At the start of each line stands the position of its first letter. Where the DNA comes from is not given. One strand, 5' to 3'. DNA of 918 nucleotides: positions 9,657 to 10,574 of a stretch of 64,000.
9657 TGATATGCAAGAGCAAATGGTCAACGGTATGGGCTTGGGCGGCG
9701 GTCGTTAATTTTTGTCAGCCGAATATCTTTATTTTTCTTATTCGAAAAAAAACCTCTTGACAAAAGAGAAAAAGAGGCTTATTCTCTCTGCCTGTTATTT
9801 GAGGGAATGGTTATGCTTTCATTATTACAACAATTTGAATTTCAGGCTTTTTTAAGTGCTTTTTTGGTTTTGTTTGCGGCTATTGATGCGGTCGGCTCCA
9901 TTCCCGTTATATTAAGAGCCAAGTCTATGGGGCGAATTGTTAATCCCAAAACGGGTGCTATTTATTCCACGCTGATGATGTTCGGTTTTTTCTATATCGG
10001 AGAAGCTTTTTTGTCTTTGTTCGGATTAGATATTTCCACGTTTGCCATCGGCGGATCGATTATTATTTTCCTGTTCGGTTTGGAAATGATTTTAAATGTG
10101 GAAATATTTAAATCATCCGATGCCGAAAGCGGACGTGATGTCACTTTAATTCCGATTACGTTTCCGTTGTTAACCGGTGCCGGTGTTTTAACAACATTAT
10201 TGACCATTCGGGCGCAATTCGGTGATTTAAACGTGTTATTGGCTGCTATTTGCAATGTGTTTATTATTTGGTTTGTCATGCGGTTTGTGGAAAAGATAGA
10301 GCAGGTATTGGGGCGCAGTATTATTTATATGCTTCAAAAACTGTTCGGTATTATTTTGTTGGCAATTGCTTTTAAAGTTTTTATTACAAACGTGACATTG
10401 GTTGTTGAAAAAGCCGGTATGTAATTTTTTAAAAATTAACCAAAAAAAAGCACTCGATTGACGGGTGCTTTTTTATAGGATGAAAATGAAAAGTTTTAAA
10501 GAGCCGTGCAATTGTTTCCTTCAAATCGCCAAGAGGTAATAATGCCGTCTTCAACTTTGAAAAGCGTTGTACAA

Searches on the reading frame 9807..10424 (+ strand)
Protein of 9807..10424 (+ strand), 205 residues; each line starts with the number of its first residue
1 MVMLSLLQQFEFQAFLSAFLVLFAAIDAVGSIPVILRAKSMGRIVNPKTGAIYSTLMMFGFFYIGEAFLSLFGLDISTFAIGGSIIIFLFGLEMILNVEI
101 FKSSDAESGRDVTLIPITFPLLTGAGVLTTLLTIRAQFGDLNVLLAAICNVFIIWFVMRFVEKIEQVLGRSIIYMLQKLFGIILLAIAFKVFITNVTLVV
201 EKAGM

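Call 3: search_protein_families(library=pfam, proteins=[window:9807-10424:+], max_evalue=0.1)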
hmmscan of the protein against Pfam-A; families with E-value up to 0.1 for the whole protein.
window:9807-10424:+ (205 aa): 1 family
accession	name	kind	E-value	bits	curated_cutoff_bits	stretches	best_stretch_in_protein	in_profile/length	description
PF01914.23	MarC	-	9.6e-27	94.2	23.9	1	12-196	1-199/203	MarC family integral membrane protein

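Call 4: search_protein_families(library=ncbifam, proteins=[window:9807-10424:+], max_evalue=0.1)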
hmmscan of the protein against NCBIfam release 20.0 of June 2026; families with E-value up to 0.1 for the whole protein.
window:9807-10424:+ (205 aa): 4 families
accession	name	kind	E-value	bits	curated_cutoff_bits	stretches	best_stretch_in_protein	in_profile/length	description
TIGR00427.1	TIGR00427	subfamily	4.6e-21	75.5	99.2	1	12-193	4-198/201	NAAT family transporter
NF008010.0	PRK10739.1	equivalog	1.4e-15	57.8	215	1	15-197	4-192/197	YhgN family NAAT transporter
NF008320.0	PRK11111.1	equivalog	6.6e-15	55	216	1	8-197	4-207/215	YchE family NAAT transporter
NF008228.0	PRK10995.1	equivalog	1.1e-11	44.4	162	1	45-200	42-217/223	MarC family NAAT transporter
